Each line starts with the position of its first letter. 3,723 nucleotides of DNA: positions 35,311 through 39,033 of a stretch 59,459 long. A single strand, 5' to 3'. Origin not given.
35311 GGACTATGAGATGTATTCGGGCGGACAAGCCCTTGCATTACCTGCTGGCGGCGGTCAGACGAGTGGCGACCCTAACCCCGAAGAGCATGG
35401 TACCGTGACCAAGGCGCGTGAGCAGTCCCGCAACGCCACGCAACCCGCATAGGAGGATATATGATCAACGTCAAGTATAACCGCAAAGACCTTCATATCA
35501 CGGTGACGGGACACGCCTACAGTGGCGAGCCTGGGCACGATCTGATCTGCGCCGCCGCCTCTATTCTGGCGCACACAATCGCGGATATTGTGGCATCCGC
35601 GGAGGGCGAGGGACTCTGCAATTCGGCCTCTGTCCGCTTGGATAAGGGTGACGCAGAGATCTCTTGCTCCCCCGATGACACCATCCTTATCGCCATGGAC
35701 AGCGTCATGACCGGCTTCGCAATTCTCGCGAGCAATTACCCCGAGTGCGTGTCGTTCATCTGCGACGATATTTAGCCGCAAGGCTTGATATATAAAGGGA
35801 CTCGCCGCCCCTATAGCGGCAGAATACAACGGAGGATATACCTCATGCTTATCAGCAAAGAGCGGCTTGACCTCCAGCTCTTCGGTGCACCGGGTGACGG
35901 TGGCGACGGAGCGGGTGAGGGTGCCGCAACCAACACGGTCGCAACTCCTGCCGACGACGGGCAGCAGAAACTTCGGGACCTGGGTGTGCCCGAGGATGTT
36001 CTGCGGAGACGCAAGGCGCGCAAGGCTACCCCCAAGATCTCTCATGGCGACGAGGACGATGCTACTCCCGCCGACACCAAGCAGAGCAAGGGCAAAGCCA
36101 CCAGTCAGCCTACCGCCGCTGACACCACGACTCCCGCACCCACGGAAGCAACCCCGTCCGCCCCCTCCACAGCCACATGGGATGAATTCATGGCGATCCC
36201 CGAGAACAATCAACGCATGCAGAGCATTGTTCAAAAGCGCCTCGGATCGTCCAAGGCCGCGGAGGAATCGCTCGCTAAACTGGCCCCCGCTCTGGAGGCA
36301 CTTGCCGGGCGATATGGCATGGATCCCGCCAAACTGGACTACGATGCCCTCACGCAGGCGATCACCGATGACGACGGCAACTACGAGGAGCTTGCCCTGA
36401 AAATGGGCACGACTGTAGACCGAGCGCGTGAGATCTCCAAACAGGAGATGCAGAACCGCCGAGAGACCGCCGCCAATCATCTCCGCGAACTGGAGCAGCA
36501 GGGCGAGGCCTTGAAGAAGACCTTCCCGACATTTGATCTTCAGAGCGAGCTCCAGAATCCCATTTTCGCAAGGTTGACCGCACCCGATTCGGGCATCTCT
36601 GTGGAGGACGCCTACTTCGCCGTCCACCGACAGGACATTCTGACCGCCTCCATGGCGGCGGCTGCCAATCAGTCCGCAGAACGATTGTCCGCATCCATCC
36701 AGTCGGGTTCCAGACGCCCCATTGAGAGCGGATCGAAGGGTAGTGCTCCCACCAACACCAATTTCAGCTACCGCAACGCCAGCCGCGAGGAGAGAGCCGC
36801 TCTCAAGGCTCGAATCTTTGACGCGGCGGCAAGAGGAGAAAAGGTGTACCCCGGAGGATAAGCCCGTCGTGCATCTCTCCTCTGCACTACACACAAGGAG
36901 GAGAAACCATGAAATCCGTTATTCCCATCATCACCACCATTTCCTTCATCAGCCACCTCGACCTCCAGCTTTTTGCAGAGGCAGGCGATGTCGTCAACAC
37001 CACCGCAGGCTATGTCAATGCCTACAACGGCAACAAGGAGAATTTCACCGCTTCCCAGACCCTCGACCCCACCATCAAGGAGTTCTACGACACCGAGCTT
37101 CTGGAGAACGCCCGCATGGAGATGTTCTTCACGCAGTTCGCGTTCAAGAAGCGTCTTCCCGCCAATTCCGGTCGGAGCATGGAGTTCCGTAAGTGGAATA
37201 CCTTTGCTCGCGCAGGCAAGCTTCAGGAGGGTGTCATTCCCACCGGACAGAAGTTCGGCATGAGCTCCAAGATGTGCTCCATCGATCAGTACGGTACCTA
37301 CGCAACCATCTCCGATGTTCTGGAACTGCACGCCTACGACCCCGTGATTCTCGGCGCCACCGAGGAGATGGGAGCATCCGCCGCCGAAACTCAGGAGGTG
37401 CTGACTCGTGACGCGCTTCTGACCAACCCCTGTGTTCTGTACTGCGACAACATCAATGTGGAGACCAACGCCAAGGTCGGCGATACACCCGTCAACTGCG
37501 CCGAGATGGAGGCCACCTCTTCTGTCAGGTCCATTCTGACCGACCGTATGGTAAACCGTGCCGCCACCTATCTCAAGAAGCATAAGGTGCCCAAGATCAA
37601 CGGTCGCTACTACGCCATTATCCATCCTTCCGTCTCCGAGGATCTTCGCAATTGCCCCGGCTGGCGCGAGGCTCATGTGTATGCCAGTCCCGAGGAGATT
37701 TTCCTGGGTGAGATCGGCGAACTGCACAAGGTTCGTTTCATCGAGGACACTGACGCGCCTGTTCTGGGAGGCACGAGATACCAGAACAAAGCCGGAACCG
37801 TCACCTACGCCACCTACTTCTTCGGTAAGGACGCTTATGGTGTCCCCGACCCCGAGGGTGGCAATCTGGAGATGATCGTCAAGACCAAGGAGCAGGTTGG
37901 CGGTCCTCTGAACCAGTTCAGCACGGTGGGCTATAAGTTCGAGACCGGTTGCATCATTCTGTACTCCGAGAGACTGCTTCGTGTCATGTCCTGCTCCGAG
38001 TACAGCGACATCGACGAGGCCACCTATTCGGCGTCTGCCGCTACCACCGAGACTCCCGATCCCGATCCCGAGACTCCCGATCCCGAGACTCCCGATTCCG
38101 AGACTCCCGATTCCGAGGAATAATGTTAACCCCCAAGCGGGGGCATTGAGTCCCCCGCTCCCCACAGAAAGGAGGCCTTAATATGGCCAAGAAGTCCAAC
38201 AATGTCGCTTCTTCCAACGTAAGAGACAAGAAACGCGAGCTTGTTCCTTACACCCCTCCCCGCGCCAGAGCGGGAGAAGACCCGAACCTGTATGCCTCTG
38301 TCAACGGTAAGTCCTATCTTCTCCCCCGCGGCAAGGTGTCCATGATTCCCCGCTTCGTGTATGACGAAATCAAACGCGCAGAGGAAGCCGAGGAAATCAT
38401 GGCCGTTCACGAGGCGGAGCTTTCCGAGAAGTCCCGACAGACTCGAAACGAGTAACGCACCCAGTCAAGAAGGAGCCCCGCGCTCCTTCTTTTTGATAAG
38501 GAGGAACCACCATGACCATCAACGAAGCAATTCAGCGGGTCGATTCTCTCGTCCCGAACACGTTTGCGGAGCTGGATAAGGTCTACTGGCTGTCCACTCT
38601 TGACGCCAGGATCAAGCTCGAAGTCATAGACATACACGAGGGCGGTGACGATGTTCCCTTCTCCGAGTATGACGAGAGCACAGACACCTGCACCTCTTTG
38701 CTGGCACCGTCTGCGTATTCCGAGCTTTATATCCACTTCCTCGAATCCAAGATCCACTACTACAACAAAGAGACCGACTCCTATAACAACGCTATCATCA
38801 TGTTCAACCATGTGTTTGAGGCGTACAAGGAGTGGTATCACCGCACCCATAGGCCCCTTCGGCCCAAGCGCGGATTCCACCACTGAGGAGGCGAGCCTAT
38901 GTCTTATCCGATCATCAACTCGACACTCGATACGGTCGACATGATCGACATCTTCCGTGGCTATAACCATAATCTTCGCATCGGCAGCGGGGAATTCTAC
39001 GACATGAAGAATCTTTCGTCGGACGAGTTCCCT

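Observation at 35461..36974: Phage-encoded Prp-family protease with matching L27-like LDLQLF cleavage motifs on both scaffold and major capsid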

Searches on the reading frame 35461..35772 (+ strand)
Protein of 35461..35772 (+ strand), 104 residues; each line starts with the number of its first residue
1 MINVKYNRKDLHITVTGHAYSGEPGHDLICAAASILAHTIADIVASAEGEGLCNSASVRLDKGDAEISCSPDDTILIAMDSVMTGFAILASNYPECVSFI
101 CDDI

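Call 5: search_protein_families(library=pfam, proteins=[window:35461-35772:+], max_evalue=0.01)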
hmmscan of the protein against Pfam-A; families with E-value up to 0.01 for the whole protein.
window:35461-35772:+ (104 aa): 1 family
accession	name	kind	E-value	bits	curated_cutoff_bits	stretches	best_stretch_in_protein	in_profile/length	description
PF04327.17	Peptidase_Prp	-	8.9e-12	45.5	27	1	1-97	1-89/90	Cysteine protease Prp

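Call 6: search_protein_families(library=phrogs, proteins=[window:35461-35772:+], max_evalue=0.001)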
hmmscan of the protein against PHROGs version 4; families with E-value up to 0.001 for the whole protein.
window:35461-35772:+ (104 aa): 1 family
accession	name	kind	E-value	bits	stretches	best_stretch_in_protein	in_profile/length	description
phrog_4478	-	other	7.5e-16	59.2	1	1-99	1-98/102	peptidase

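Call 14: search_dna_similar(query=window:35461-35772:+, collection=phages, mode=protein, max_rows=40, max_evalue=0.001)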
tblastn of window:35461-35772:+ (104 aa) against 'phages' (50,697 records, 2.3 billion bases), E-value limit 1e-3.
Records with a match: 3; places in all: 3; records where one place covers at least 80% of the query: 2.
Best place of each record, by identity: <60% 3.
By first word of the organism name: Bacteriophage 3.
By host as written in the record: - 3.
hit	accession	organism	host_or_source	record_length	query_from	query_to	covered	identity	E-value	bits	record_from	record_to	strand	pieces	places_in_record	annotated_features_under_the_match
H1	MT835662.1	Bacteriophage sp.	human fecal samples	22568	1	98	94%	38.5%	9e-8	54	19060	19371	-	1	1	record has no annotation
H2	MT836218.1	Bacteriophage sp.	human fecal samples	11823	12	94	80%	38.6%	2e-4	44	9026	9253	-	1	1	record has no annotation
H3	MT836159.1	Bacteriophage sp.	human fecal samples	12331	1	99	95%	28.2%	8e-4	42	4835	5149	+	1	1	record has no annotation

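Call 24: search_solved_structures(query=window:35461-35772:+, max_evalue=1, show_alignments=3)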
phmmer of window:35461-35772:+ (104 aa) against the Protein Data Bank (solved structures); distinct sequences matched with E-value up to 1: 4.
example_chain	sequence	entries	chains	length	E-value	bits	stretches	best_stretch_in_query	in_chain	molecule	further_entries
2g0i_A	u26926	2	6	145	1.4e-05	28.5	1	13-98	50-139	hypothetical protein SMU.848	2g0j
2idl_A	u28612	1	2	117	0.00071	23.1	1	14-49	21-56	Hypothetical protein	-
4peo_A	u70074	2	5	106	0.005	20.4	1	9-38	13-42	Hypothetical protein | Phage-related ribosomal protease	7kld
7jvs_B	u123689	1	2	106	0.12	15.9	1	9-38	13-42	Ribosomal-processing cysteine protease Prp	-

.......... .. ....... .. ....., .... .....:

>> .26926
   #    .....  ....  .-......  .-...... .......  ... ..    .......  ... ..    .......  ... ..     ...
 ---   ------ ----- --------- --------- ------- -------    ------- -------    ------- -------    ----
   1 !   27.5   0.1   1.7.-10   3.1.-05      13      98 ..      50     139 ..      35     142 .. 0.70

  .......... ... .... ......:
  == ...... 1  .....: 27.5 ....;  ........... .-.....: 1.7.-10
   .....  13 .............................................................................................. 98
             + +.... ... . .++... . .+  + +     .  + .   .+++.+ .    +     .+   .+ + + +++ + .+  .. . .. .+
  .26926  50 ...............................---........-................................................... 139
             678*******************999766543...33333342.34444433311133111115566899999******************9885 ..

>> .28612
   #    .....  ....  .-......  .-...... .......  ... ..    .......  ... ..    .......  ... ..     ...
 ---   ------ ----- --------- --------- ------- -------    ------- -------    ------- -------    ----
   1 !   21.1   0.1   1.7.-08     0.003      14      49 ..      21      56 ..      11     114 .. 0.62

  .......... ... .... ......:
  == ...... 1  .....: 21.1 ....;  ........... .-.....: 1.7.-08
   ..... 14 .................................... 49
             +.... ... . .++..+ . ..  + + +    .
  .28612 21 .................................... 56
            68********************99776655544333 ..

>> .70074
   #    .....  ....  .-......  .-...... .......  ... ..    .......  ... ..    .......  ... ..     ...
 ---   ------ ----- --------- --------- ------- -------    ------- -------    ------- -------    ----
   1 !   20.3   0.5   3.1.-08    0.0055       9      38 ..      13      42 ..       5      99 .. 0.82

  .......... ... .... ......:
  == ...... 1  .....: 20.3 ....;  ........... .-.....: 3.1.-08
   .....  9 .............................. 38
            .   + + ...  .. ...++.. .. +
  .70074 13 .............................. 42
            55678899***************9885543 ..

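Call 27: find_related_loci(query=window:35461-35772:+, collection=viral_contigs, flank=4000)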
Query window:35461-35772:+ (104 aa) in viral_contigs; peptide patterns used: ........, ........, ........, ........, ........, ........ (x = any residue, [..] = any of these).
19 stretches matched a pattern; 13 encode a relative of the query (tblastn E <= 1e-3); 13 distinct loci.
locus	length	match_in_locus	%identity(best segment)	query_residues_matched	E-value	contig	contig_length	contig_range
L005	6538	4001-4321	45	1-103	9e-27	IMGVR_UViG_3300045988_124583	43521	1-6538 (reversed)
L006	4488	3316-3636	44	1-103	1e-25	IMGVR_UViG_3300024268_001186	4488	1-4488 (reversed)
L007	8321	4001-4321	44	1-103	1e-25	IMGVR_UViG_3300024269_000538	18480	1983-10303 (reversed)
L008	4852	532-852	44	1-103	1e-25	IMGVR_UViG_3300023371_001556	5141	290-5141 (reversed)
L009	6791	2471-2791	44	1-103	1e-25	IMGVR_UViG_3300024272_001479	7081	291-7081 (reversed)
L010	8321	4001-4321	44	1-103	1e-25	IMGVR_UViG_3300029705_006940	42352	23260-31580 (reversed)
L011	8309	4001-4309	42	1-99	2e-23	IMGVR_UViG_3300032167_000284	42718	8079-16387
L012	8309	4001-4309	42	1-99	2e-23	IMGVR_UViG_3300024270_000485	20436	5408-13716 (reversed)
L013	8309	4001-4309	42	1-99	2e-23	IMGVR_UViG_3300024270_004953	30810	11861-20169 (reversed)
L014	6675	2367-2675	42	1-99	2e-23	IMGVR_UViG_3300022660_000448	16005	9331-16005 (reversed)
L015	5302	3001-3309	42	1-99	2e-23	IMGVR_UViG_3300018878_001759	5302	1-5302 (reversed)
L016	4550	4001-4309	42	1-99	2e-23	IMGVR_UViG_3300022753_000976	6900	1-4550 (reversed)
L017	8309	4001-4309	41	1-99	2e-22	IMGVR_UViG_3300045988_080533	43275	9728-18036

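Call 39: search_protein_families(library=ncbifam, proteins=[window:35461-35772:+], max_evalue=0.01)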
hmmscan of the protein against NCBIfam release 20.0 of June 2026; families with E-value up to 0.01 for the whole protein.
window:35461-35772:+ (104 aa): 10 families
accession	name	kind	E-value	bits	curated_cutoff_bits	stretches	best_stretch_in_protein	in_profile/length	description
NF011122.0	PRK14553.1-1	equivalog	8e-07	29.3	166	1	12-98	16-104/108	ribosomal-processing cysteine protease Prp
NF011133.0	PRK14553.3-2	equivalog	1.2e-06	28.8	171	1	12-101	16-106/113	ribosomal-processing cysteine protease Prp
NF011130.0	PRK14553.2-3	equivalog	2.8e-06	27.5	189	1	11-43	14-46/111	ribosomal-processing cysteine protease Prp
NF011128.0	PRK14553.2-1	equivalog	5.2e-06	26.6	136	1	16-100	21-102/109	ribosomal-processing cysteine protease Prp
NF011129.0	PRK14553.2-2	equivalog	5e-05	23.6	133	1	1-36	3-39/104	ribosomal-processing cysteine protease Prp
NF011134.0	PRK14553.3-3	equivalog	6.3e-05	22.9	185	1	1-97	1-91/95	ribosomal-processing cysteine protease Prp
NF011126.0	PRK14553.1-6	equivalog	9.7e-05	22.5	135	1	3-39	3-43/112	ribosomal-processing cysteine protease Prp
NF011125.0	PRK14553.1-5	equivalog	0.0003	21.2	201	1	3-46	3-49/105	ribosomal-processing cysteine protease Prp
NF011132.0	PRK14553.3-1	equivalog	0.001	19.3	133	1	5-95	8-97/106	ribosomal-processing cysteine protease Prp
NF011127.0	PRK14553.1-7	equivalog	0.003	17.8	122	1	1-41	1-50/123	ribosomal-processing cysteine protease Prp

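Call 40: find_homologous_proteins(query=window:35461-35772:+, max_evalue=0.001)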
Query window:35461-35772:+ (104 aa): 4 proteins with E <= 0.001 among 8 candidates.
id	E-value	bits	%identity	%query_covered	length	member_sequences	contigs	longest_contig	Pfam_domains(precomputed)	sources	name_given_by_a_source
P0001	6.2e-60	217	97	99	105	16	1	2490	PF04327.18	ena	-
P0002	2.7e-50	187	84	100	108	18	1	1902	PF04327.18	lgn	-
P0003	4.4e-19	86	45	98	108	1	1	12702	PF04327.18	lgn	-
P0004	1.4e-17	82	45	95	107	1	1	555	PF04327.18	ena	-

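Call 53: search_protein_representatives(protein=window:35461-35772:+)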
Query: 104 residues. Proteins with E-value up to 0.001 (for the whole library): 1247; up to 1e-10: 133; up to 1e-30: 0. The best 150 are listed.
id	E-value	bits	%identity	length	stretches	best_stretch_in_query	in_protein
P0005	1.9e-19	85.9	49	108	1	1-100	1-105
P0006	5.1e-19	84.6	43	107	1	1-103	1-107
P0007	1.0e-18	83.6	46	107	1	1-99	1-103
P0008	1.9e-18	82.7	48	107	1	1-99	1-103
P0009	8.6e-18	80.6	49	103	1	2-99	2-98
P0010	1.4e-17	80.0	46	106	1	1-99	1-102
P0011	1.8e-17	79.6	46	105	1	1-98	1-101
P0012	3.0e-17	78.9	45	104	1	1-99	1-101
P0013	7.1e-17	77.7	44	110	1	1-100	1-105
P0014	1.0e-16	77.2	46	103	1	1-99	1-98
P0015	1.3e-16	76.9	45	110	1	1-99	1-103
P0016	3.9e-16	75.3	42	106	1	1-99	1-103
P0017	4.3e-16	75.2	41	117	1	1-99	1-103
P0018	5.1e-16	74.9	44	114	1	1-99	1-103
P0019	5.8e-16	74.8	47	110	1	1-99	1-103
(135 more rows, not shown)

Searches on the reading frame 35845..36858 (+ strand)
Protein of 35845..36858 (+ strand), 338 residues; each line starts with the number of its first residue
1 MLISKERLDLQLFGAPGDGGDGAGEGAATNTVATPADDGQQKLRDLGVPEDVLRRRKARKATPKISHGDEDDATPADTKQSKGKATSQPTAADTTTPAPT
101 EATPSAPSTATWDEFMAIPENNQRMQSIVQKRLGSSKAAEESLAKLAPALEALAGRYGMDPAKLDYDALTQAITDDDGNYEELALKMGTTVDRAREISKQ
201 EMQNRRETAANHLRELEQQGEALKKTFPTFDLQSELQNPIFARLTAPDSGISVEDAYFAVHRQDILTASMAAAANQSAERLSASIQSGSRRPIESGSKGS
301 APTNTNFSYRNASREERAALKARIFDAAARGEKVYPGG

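Call 5: search_protein_families(library=pfam, proteins=[window:35845-36858:+], max_evalue=0.01)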
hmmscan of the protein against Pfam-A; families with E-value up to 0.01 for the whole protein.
window:35845-36858:+ (338 aa): 0 families

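Call 6: search_protein_families(library=phrogs, proteins=[window:35845-36858:+], max_evalue=0.001)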
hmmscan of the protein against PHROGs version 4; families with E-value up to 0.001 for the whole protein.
window:35845-36858:+ (338 aa): 1 family
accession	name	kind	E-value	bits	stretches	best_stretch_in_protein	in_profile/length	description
phrog_13908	-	unknown function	1.9e-42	146.6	1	8-334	4-290/294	-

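Call 39: search_protein_families(library=ncbifam, proteins=[window:35845-36858:+], max_evalue=0.01)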
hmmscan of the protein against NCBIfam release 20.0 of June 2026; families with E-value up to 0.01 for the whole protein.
window:35845-36858:+ (338 aa): 0 families

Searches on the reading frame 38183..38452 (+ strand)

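Call 5: search_protein_families(library=pfam, proteins=[window:38183-38452:+], max_evalue=0.01)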
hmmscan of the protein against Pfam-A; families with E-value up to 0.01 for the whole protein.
window:38183-38452:+ (90 aa): 0 families

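Call 6: search_protein_families(library=phrogs, proteins=[window:38183-38452:+], max_evalue=0.001)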
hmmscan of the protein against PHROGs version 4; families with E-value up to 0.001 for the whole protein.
window:38183-38452:+ (90 aa): 1 family
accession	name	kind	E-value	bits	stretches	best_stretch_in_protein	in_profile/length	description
phrog_15239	-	unknown function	1.4e-06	29.1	1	36-87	40-91/96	-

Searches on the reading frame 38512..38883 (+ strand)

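Call 5: search_protein_families(library=pfam, proteins=[window:38512-38883:+], max_evalue=0.01)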
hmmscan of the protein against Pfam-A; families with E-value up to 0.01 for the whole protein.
window:38512-38883:+ (124 aa): 1 family
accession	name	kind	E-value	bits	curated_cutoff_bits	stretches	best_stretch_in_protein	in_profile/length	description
PF20179.3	MSS51_C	-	0.0037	17.4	27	1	39-110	53-124/185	MSS51 C-terminal domain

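Call 6: search_protein_families(library=phrogs, proteins=[window:38512-38883:+], max_evalue=0.001)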
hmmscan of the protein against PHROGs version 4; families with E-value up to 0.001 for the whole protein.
window:38512-38883:+ (124 aa): 1 family
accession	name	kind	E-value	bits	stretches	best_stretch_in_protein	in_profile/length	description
phrog_12105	-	unknown function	1e-38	133.4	1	1-116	1-116/123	-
